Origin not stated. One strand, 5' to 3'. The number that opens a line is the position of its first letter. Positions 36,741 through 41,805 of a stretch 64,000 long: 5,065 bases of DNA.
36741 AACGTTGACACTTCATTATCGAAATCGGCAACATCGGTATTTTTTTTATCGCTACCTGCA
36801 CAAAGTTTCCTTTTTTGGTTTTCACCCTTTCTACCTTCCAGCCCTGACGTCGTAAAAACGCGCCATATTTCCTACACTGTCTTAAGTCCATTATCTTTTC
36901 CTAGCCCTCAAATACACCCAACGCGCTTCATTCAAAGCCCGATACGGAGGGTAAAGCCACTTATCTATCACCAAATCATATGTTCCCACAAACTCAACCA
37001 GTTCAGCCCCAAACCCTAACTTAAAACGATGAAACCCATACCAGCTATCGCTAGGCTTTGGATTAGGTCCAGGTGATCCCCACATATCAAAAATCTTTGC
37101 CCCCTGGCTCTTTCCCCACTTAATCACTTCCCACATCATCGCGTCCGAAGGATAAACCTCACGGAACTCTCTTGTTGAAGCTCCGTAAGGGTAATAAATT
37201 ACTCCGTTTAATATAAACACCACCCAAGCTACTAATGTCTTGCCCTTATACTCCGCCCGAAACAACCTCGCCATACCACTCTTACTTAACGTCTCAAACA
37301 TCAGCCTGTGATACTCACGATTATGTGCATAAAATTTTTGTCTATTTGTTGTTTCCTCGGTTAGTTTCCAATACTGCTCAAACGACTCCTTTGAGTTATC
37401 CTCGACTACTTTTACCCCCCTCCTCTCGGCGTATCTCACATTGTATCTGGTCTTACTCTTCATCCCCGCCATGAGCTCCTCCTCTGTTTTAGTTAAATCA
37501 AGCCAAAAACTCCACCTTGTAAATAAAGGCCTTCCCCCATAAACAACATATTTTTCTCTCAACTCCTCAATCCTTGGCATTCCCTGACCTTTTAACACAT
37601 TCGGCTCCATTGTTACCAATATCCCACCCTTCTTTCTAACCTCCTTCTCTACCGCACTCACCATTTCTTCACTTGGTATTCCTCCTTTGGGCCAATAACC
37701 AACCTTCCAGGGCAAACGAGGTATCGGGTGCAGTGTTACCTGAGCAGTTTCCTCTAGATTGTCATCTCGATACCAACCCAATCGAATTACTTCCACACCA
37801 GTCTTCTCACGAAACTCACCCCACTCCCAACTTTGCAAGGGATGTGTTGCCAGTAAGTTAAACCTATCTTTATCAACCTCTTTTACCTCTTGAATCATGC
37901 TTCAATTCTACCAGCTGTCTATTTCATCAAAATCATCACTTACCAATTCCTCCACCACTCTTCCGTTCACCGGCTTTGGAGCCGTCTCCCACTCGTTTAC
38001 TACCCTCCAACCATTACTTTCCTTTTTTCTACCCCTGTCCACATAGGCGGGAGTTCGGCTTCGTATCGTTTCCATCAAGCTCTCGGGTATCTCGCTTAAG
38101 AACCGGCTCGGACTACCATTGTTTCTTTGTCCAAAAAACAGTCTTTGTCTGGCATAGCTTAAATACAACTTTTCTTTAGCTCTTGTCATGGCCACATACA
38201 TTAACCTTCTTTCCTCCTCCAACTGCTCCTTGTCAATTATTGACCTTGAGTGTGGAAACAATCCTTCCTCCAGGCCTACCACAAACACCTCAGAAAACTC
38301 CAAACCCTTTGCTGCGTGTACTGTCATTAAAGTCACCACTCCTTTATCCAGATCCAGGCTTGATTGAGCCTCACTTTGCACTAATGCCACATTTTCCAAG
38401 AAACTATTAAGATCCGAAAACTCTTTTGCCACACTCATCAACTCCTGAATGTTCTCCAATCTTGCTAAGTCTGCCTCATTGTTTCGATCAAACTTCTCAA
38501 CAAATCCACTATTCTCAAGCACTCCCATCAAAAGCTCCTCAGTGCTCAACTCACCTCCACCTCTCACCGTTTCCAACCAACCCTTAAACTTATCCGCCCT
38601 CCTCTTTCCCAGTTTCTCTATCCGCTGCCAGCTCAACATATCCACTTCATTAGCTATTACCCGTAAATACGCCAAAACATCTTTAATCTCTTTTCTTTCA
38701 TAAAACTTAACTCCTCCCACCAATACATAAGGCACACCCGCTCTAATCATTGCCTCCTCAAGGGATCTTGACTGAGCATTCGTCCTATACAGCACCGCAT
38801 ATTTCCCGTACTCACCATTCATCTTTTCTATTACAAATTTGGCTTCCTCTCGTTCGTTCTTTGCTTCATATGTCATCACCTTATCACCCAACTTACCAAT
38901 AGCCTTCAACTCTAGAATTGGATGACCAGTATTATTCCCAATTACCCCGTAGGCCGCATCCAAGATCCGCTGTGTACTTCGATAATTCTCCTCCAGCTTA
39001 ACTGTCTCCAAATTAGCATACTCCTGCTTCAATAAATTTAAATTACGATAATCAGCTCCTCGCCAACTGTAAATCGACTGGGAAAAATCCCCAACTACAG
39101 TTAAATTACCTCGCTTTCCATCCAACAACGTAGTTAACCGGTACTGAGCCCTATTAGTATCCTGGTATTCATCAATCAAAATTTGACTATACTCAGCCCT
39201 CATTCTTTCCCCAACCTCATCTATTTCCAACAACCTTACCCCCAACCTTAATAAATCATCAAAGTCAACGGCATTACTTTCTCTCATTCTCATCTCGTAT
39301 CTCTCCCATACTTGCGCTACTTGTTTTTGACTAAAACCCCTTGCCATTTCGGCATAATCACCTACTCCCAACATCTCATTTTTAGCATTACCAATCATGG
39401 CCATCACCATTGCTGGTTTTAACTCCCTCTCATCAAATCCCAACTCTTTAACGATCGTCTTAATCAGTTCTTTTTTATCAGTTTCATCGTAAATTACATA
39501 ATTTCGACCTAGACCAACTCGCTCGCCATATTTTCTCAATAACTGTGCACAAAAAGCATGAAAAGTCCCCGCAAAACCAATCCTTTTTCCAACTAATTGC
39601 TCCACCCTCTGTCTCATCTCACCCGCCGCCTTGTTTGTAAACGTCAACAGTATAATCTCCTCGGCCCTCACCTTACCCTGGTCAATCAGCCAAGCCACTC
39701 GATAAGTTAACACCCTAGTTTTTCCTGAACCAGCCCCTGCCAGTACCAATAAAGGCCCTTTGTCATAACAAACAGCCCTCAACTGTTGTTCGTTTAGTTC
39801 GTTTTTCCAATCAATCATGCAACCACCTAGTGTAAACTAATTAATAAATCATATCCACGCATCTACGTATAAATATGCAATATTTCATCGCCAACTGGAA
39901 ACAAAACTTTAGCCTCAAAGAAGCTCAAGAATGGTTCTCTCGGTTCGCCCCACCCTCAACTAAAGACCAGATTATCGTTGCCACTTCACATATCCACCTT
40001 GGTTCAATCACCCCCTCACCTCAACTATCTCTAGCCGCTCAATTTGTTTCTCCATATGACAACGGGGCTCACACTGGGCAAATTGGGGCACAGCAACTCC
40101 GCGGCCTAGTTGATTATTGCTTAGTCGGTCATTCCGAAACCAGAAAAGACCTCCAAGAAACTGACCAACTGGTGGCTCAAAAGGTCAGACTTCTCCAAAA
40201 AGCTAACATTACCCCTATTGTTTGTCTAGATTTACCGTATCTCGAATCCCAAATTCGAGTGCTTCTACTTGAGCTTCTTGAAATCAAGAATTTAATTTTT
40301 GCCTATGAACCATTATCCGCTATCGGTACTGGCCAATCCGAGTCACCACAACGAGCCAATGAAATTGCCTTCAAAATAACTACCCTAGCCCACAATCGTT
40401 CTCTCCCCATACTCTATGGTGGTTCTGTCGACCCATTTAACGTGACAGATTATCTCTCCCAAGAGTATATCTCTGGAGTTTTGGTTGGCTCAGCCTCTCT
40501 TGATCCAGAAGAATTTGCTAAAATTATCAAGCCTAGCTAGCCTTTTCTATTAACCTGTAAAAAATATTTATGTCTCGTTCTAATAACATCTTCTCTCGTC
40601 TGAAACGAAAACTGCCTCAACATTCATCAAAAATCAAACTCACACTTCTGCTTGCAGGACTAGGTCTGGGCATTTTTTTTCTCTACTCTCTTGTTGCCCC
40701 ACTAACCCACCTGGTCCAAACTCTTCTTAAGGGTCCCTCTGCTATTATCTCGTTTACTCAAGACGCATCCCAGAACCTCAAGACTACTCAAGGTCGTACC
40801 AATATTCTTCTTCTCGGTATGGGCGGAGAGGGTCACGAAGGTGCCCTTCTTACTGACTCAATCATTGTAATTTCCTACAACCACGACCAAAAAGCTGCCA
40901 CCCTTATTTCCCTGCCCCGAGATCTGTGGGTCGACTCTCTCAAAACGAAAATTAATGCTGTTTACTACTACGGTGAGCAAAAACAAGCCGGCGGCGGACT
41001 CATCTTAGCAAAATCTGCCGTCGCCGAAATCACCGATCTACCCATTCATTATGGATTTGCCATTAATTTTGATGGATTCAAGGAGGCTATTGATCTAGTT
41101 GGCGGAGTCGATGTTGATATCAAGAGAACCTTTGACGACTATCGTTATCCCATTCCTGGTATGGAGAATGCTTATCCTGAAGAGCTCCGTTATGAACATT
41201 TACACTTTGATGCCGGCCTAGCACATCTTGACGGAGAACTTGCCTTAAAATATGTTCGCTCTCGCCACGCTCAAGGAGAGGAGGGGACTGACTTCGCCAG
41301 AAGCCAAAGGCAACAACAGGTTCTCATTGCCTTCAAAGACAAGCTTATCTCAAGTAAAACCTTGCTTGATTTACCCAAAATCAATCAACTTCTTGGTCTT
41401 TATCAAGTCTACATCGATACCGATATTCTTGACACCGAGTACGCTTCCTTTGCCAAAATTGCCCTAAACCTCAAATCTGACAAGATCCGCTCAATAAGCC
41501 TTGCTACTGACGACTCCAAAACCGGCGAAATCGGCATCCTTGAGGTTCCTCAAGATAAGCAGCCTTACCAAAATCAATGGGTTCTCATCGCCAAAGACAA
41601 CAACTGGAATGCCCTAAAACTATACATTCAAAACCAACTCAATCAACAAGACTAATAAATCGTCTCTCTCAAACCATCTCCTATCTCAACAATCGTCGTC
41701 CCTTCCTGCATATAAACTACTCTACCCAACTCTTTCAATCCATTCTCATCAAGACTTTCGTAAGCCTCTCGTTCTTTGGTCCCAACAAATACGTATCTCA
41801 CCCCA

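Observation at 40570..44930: LCP ligase, giant GT-C-like membrane protein and UDP-galactopyranose-mutase-like flavoenzyme cluster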

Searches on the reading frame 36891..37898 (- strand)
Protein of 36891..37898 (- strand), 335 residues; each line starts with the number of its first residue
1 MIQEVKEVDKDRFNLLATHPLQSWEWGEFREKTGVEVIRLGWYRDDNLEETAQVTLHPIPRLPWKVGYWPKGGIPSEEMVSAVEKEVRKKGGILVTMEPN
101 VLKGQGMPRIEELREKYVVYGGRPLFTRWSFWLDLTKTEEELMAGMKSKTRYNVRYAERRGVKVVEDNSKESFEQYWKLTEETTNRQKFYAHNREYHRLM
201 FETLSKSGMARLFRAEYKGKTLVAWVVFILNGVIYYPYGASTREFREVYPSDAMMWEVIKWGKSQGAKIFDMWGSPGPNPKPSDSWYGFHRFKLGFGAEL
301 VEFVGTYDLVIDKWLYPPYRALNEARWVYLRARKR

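Call 3: search_protein_families(library=pfam, proteins=[window:36891-37898:-], max_evalue=0.01)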
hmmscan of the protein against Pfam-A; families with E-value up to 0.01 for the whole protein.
window:36891-37898:- (335 aa): 2 families
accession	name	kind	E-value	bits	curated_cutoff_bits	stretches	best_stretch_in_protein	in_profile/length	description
PF02388.22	FemAB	-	5e-34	118.3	24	3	127-204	150-227/406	FemAB family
PF13480.13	Acetyltransf_6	-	5.8e-17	62.6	22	1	148-274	1-136/143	Acetyltransferase (GNAT) domain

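Call 4: search_protein_families(library=ncbifam, proteins=[window:36891-37898:-], max_evalue=0.01)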
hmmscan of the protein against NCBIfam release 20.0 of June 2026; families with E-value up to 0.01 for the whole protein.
window:36891-37898:- (335 aa): 2 families
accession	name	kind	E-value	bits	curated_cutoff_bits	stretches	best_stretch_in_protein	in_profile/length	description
NF047883.1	UAcmpLyAlTFemX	equivalog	2.4e-15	56.6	500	1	134-316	153-332/337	UDP-N-acetylmuramoylpentapeptide-lysine N(6)-alanyltransferase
TIGR03019.1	pepcterm_femAB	equivalog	5e-12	45.5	260.35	1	130-274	120-260/330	FemAB family XrtA/PEP-CTERM system-associated protein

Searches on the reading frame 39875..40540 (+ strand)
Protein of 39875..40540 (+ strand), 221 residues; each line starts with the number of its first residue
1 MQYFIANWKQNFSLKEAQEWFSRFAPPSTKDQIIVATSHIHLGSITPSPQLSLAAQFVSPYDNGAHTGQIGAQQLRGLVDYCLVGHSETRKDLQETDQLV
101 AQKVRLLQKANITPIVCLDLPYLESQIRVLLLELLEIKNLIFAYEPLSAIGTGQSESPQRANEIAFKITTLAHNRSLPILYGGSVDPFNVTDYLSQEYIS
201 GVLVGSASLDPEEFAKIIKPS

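Call 3: search_protein_families(library=pfam, proteins=[window:39875-40540:+], max_evalue=0.01)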
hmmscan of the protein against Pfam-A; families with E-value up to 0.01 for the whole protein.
window:39875-40540:+ (221 aa): 1 family
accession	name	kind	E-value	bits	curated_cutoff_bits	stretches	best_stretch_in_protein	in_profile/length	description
PF00121.24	TIM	-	1.1e-52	179.5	20.1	1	4-219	3-243/245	Triosephosphate isomerase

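Call 4: search_protein_families(library=ncbifam, proteins=[window:39875-40540:+], max_evalue=0.01)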
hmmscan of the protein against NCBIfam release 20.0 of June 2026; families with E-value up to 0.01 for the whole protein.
window:39875-40540:+ (221 aa): 9 families
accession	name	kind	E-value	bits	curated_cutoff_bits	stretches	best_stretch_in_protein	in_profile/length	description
NF010569.0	PRK13962.1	equivalog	8.4e-37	126.6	883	1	5-219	402-642/645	bifunctional phosphoglycerate kinase/triosephosphate isomerase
NF000728.0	PRK00042.3-2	equivalog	5.8e-35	120.9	255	1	4-219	3-227/231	triose-phosphate isomerase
TIGR00419.1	tim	equivalog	3.6e-28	98.9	130.6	1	5-212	3-228/228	triose-phosphate isomerase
NF011163.0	PRK14565.1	equivalog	1.4e-26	93.6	298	1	4-219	5-232/240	triosephosphate isomerase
NF000722.0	PRK00042.2-1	equivalog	4e-26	91.8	293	1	7-219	9-246/256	triose-phosphate isomerase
NF000729.0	PRK00042.3-3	equivalog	3.8e-21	76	309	1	50-218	53-231/234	triose-phosphate isomerase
NF011497.0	PRK14905.1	equivalog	3.1e-18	66.2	485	1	43-218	60-256/357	triosephosphate isomerase/PTS system glucose/sucrose-specific transporter subunit IIB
NF012036.0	PRK15492.1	equivalog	6e-18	65.2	509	1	50-219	66-256/261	triosephosphate isomerase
NF003302.0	PRK04302.1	subfamily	7.4e-12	45.5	132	1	29-218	35-215/223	triose-phosphate isomerase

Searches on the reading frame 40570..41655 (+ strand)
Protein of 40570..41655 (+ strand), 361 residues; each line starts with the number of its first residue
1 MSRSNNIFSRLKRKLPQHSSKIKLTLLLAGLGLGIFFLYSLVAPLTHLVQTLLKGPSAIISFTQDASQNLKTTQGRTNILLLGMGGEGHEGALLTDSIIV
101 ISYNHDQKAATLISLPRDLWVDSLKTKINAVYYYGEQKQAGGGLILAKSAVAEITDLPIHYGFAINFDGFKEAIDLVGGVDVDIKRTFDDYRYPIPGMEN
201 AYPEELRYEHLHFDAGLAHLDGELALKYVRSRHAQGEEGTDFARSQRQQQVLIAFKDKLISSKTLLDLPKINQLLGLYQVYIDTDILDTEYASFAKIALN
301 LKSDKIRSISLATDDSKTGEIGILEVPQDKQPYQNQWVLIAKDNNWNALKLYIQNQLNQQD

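Call 3: search_protein_families(library=pfam, proteins=[window:40570-41655:+], max_evalue=0.01)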
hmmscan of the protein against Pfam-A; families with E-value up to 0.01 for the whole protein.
window:40570-41655:+ (361 aa): 1 family
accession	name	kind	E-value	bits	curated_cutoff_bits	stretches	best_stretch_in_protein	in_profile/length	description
PF03816.19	LytR_cpsA_psr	-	2.1e-32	112.8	24.6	1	95-259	2-148/150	LytR_cpsA_psr family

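Call 4: search_protein_families(library=ncbifam, proteins=[window:40570-41655:+], max_evalue=0.01)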
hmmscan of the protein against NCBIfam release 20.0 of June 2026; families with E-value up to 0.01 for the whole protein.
window:40570-41655:+ (361 aa): 4 families
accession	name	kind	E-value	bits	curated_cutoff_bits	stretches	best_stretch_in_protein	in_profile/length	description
TIGR00350.1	lytR_cpsA_psr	domain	7.3e-26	91.2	62.3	1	95-259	3-150/152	LCP family glycopolymer transferase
NF006897.1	PRK09379.1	equivalog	7.5e-23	81.2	441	1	26-266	14-225/298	polyisoprenyl-teichoic acid--peptidoglycan teichoic acid transferase TagU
NF047591.1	ligase_LytR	equivalog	1.2e-14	54.4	450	1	93-267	78-243/336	glycopolymer--peptidoglycan transferase LytR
NF051849.1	LCP_trans_Cps2A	equivalog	5e-12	45.8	650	1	99-286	245-409/477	LCP family glycopolymer transferase CpsA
